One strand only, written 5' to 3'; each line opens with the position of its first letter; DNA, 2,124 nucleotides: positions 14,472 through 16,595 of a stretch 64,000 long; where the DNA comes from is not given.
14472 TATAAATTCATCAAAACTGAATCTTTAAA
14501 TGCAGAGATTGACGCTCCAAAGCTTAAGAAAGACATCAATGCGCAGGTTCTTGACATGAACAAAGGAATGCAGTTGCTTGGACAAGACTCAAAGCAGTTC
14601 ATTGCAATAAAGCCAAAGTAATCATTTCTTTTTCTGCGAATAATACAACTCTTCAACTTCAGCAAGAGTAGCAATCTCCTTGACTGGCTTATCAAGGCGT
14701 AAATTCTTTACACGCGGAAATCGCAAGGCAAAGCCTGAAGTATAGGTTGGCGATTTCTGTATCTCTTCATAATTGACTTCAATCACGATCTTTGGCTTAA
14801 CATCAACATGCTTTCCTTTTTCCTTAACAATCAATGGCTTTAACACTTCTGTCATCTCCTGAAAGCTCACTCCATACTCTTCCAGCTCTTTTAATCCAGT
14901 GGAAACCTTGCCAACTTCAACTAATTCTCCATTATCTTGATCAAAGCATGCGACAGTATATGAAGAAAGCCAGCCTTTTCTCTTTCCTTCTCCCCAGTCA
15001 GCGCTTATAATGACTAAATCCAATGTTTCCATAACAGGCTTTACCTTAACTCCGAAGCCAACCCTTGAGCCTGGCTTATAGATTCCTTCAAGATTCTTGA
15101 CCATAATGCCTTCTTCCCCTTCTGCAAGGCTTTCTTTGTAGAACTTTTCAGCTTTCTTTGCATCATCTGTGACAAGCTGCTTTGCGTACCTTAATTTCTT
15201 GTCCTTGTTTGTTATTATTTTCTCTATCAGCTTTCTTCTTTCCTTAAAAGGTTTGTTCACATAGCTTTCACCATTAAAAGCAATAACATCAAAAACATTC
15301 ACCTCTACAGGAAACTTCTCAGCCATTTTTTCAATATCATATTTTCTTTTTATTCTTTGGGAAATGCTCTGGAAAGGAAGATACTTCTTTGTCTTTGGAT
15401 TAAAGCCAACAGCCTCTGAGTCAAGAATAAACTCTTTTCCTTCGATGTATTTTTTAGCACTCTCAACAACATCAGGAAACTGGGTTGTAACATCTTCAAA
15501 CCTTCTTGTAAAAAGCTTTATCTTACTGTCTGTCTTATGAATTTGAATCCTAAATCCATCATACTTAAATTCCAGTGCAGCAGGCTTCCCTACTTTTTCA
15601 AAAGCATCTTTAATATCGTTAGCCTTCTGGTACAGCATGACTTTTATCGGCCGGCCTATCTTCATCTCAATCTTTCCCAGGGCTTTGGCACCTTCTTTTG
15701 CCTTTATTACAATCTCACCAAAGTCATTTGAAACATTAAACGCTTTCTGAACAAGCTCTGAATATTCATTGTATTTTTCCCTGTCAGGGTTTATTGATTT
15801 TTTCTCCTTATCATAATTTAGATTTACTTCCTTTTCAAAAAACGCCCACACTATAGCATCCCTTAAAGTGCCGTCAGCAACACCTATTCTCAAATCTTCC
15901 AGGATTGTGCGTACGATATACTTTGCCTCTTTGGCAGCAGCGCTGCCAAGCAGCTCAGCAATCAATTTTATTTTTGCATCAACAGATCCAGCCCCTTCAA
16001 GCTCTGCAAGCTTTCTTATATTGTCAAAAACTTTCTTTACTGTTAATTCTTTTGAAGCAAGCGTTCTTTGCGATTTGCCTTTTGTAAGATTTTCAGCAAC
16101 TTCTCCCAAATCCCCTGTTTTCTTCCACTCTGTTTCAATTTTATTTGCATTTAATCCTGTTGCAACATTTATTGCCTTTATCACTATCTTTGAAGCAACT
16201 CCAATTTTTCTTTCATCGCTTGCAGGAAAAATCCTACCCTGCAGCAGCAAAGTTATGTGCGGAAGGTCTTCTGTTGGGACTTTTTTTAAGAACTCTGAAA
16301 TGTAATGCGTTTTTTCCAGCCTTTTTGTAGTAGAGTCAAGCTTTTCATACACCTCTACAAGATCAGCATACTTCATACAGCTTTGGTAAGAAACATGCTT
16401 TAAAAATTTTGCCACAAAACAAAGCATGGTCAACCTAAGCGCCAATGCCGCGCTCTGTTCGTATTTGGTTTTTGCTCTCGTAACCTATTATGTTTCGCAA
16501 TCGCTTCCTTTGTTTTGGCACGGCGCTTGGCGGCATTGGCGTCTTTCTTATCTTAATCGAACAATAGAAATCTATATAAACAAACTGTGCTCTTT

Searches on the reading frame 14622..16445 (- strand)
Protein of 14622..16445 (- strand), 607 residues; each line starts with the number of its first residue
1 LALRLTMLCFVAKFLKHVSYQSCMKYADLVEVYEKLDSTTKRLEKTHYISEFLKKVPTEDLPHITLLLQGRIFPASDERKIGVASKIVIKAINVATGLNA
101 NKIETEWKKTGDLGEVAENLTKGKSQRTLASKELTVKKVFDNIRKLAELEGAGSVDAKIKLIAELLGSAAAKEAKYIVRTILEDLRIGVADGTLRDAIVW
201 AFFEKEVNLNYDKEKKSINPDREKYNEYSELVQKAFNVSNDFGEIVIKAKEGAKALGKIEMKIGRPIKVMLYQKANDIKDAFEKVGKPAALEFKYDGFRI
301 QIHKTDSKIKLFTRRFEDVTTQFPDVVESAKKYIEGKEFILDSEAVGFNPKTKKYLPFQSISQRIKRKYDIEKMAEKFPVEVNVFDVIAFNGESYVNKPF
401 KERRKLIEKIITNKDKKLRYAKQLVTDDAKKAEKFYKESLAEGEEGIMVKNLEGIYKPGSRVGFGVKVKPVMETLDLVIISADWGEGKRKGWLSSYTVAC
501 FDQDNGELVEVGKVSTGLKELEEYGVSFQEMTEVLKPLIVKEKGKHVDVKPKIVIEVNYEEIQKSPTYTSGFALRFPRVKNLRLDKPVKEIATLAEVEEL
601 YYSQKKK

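Call 21: search_protein_families(library=ncbifam, proteins=[window:14622-16445:-], max_evalue=1e-10)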
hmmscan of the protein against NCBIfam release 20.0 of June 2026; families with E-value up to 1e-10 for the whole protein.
window:14622-16445:- (607 aa): 12 families
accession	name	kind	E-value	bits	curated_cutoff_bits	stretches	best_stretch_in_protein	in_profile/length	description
NF041331.1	LigA_Halo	equivalog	2.3e-135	452.2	830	1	24-600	1-550/552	ATP-dependent DNA ligase LigA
TIGR00574.1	dnl1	superfamily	4.4e-129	431.5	217.8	1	82-601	3-526/527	ATP-dependent DNA ligase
NF002868.0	PRK03180.1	equivalog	2.3e-102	343.3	641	2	230-601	146-506/509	ATP-dependent DNA ligase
NF006701.0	PRK09247.1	equivalog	2.2e-71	241.4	543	1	30-603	5-537/540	ATP-dependent DNA ligase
TIGR04120.1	DNA_lig_bact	equivalog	1e-63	216.1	400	1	30-600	4-525/526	cisplatin damage response ATP-dependent DNA ligase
TIGR02779.1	NHEJ_ligase_lig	equivalog_domain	6.3e-38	130.7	227.75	1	290-591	17-300/302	non-homologous end-joining DNA ligase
NF007210.0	PRK09632.1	equivalog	4.5e-35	121.1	989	1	286-592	493-778/781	ATP-dependent DNA ligase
TIGR02776.1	NHEJ_ligase_prk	equivalog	1.8e-33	116.2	373.2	1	291-593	9-294/587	DNA ligase D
NF006078.0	PRK08224.1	equivalog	5.4e-32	111.1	296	1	261-518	3-243/350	ATP-dependent DNA ligase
NF004628.0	PRK05972.1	subfamily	1e-24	86.7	895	1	288-593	260-547/870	ATP-dependent DNA ligase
NF007211.0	PRK09633.1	equivalog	2.1e-22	79.3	774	1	289-565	18-288/610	DNA ligase D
NF005796.0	PRK07636.1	subfamily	1.7e-17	63.5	337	1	291-564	22-261/275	ATP-dependent DNA ligase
